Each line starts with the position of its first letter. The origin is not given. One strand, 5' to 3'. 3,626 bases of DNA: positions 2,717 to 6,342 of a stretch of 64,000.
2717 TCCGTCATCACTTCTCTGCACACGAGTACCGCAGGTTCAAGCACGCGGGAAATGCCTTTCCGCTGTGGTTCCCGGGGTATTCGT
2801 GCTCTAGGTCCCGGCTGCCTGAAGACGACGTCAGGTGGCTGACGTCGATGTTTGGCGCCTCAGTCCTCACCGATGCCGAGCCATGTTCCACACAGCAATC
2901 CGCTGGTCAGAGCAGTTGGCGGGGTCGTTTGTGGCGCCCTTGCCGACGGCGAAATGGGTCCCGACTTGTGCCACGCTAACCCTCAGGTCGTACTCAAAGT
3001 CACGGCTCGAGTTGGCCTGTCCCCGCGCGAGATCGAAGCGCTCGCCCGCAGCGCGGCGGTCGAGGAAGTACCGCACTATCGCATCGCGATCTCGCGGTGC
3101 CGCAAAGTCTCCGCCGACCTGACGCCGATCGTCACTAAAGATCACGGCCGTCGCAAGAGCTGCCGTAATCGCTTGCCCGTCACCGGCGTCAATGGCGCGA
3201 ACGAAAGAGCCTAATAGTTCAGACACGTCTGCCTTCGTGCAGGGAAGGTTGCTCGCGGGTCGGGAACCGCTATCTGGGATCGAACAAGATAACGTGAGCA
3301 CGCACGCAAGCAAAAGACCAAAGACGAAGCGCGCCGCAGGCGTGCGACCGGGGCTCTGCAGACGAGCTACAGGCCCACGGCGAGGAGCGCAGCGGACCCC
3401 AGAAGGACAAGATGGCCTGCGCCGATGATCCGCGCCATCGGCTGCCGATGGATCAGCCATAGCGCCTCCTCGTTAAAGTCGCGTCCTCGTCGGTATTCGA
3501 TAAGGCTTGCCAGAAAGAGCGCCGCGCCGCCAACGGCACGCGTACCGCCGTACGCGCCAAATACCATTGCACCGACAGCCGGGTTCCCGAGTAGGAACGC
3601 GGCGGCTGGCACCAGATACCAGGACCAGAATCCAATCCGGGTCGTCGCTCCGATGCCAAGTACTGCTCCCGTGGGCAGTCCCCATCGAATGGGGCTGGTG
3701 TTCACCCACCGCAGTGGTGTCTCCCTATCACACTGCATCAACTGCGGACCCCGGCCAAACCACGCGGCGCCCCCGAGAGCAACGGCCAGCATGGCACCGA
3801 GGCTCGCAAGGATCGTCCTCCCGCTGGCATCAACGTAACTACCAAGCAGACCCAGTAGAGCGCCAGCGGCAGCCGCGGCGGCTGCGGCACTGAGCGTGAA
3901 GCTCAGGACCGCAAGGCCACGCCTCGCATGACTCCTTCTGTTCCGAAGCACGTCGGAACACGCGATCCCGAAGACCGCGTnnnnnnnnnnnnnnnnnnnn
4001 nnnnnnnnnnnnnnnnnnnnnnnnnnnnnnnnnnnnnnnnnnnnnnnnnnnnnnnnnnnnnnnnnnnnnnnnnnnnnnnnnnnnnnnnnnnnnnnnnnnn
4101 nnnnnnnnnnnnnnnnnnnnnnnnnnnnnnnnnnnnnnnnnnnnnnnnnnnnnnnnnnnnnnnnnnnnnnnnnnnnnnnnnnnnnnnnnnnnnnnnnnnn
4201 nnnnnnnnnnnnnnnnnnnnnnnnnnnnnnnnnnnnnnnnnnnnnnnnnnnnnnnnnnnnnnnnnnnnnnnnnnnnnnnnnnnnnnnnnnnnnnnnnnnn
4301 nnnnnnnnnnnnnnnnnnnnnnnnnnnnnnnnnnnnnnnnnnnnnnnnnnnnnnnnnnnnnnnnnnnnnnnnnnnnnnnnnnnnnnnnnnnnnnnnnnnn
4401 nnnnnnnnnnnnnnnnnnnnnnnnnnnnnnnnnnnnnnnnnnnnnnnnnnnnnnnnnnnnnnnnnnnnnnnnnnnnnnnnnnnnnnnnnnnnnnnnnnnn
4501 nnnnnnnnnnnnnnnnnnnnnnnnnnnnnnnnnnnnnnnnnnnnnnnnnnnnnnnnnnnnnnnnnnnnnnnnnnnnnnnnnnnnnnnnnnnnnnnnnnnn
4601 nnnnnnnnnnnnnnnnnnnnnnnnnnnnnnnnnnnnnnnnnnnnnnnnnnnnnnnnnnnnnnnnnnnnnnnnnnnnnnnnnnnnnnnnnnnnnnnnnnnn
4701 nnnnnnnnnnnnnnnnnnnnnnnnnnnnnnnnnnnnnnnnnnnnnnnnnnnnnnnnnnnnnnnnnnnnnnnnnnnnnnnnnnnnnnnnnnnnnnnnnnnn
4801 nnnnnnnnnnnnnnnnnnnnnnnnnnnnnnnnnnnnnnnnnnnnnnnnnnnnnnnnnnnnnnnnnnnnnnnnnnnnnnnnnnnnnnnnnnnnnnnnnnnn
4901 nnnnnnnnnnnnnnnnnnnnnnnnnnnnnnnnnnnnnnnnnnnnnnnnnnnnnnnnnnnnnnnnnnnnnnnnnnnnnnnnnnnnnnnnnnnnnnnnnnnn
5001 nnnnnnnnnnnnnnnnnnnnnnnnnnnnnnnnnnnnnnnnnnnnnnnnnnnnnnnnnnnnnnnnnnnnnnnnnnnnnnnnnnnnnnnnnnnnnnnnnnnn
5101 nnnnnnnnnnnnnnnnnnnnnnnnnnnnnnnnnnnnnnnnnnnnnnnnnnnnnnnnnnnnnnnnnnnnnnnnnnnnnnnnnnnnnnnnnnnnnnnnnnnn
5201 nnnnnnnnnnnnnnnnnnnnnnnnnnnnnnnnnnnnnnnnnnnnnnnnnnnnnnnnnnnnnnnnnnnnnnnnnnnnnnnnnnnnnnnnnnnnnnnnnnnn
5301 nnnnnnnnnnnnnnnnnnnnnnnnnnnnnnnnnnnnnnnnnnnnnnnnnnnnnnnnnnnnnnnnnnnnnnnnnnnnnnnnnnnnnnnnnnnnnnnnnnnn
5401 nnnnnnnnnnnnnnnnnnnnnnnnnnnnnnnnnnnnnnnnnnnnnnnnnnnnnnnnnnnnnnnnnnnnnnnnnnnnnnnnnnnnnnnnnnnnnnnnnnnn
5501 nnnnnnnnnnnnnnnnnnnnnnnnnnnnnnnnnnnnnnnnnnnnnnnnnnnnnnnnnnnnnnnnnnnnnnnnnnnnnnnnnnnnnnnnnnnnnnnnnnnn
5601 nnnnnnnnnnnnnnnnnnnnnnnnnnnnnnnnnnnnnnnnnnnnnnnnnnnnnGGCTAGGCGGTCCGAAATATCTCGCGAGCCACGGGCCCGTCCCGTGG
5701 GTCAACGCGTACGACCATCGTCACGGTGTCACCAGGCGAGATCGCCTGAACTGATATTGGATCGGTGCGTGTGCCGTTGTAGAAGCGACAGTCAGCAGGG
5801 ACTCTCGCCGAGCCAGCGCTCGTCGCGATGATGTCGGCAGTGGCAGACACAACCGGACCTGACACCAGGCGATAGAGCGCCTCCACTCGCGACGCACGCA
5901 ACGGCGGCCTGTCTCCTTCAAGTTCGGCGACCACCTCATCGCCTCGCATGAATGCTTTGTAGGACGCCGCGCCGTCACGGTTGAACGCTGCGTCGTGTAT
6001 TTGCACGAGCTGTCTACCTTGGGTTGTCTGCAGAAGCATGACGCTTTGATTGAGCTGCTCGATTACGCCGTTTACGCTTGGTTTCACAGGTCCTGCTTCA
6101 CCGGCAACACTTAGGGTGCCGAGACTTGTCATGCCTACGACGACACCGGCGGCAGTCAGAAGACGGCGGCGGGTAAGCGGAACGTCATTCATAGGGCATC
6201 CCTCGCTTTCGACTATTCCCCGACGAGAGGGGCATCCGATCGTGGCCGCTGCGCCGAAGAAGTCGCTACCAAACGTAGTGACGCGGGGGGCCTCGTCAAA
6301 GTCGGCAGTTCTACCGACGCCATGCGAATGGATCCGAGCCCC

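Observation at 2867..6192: Operon pairing a hyper-Cys secreted peptide with a dedicated MauD/MauE-like disulfide machinery, with no amine dehydrogenase genes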

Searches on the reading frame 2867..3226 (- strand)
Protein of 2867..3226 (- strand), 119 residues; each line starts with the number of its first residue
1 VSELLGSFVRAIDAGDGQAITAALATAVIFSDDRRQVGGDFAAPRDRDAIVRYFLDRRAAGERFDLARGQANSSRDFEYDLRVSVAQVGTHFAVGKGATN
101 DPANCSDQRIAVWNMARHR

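Call 65: search_protein_families(library=pfam, proteins=[window:2867-3226:-], max_evalue=0.01)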
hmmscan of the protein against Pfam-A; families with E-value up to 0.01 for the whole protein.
window:2867-3226:- (119 aa): 0 families

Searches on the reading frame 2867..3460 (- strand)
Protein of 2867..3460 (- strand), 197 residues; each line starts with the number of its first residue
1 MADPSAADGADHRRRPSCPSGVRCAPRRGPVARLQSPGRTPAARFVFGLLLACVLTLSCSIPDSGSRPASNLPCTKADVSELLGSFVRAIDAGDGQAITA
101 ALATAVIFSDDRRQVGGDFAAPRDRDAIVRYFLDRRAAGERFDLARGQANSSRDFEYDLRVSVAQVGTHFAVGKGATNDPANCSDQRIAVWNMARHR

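Call 3: search_protein_families(library=pfam, proteins=[window:2867-3460:-], max_evalue=1)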
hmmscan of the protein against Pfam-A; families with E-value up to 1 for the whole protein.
window:2867-3460:- (197 aa): 1 family
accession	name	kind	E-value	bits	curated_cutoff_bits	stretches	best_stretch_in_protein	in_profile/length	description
PF13298.12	LigD_N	-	0.11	13.1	31.1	1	153-190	6-40/107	DNA Ligase D 3'-phosphoesterase domain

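Call 4: search_protein_families(library=ncbifam, proteins=[window:2867-3460:-], max_evalue=1)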
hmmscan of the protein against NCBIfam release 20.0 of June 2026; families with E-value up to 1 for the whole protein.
window:2867-3460:- (197 aa): 1 family
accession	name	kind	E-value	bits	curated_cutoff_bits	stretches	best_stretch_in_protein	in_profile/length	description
NF007214.0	PRK09636.1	subfamily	0.047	12.9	271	1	75-132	169-227/293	RNA polymerase sigma factor SigJ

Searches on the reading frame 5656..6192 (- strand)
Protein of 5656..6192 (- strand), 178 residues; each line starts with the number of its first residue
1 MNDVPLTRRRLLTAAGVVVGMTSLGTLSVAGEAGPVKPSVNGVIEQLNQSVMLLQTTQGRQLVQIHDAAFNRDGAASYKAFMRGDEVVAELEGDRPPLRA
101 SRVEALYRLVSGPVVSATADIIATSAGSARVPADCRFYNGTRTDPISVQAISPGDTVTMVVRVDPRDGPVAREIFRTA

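Call 3: search_protein_families(library=pfam, proteins=[window:5656-6192:-], max_evalue=1)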
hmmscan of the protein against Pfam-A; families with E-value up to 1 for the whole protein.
window:5656-6192:- (178 aa): 2 families
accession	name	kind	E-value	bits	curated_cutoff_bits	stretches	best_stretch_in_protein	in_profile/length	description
PF12969.12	DUF3857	-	0.045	14.2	24.6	1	131-164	67-100/170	Domain of Unknown Function with PDB structure (DUF3857)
PF10518.14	TAT_signal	-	0.14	12.6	22.7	1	6-25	2-21/21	TAT (twin-arginine translocation) pathway signal sequence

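Call 4: search_protein_families(library=ncbifam, proteins=[window:5656-6192:-], max_evalue=1)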
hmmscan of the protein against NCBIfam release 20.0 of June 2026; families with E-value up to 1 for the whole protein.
window:5656-6192:- (178 aa): 3 families
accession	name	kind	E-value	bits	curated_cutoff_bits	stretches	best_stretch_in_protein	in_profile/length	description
NF007459.0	PRK10034.1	equivalog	0.06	12.4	647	1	10-70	351-407/447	gluconate permease GntP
NF052525.1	NPN_LarAH10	equivalog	0.086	11.5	540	1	115-163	279-325/426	NPN-dependent 2-hydroxyacid racemase, LarAH10 family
TIGR01409.1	TAT_signal_seq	domain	0.17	12.3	16.7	1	6-26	1-21/29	twin-arginine translocation signal domain-containing protein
